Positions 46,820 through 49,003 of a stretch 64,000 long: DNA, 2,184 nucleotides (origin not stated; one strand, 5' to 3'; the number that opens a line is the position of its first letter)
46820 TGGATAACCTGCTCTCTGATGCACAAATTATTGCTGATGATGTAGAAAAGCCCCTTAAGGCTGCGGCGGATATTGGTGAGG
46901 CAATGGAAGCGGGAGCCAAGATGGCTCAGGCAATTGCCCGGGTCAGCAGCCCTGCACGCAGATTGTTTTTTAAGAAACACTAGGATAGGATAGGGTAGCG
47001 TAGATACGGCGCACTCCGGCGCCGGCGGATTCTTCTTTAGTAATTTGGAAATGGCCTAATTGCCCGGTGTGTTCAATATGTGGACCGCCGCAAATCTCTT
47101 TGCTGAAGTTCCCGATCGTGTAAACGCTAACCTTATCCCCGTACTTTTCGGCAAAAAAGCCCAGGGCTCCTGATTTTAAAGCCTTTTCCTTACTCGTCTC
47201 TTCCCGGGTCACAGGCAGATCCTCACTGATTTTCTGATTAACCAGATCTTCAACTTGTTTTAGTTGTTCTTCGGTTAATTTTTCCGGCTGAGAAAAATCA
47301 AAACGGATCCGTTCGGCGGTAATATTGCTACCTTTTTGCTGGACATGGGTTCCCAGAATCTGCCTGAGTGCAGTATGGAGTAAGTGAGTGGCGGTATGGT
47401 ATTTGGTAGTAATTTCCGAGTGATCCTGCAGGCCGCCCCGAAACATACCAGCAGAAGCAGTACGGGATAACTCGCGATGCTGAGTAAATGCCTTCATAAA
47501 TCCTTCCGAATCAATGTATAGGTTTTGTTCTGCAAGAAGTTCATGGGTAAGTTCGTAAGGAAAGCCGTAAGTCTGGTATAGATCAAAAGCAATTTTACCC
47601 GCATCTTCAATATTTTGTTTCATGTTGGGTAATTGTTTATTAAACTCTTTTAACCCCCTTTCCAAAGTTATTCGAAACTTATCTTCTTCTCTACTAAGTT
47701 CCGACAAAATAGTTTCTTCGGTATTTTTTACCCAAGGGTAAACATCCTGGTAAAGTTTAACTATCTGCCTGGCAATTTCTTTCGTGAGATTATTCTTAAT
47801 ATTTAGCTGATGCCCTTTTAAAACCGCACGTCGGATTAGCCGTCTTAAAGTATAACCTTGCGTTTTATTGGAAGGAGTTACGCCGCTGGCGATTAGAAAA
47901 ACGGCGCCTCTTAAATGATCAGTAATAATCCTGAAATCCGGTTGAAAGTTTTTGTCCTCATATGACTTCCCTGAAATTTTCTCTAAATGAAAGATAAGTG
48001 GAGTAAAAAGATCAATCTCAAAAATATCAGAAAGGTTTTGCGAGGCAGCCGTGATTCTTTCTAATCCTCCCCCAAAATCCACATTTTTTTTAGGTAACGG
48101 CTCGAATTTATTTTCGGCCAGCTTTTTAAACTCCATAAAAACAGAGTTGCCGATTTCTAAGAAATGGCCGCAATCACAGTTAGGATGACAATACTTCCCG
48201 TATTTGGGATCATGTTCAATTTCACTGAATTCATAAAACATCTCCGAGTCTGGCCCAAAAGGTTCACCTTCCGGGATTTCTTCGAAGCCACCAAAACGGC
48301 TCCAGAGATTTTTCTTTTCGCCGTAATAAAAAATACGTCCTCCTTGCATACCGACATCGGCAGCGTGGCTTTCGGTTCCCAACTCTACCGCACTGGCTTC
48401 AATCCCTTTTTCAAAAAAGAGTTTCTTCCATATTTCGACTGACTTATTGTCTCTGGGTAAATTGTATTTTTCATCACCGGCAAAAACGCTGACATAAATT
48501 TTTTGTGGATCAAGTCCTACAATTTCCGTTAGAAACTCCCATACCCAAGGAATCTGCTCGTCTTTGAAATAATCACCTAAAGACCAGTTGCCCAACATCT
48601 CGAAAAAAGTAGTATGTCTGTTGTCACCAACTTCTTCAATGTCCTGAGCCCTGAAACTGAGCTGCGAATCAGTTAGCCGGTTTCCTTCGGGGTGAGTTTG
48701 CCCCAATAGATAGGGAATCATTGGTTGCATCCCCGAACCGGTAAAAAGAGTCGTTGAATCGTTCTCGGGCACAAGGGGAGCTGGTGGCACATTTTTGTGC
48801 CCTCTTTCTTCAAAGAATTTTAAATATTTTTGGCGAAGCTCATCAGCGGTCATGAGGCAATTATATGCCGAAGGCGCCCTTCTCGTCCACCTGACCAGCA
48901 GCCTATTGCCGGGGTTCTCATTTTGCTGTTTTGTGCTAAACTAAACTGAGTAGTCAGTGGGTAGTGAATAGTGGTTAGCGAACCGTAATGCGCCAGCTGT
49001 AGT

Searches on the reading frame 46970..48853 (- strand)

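Call 8: search_protein_families(library=pfam, proteins=[window:46970-48853:-], max_evalue=0.0001)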
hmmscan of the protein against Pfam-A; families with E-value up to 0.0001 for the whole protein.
window:46970-48853:- (627 aa): 2 families
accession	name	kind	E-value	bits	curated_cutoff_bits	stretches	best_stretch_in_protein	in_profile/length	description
PF01411.24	tRNA-synt_2c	-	4.1e-120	402.4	30.3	1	5-486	1-449/552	tRNA synthetases class II (A)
PF07973.19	tRNA_SAD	-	2.4e-17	63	24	1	575-618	1-44/44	Threonyl and Alanyl tRNA synthetase second additional domain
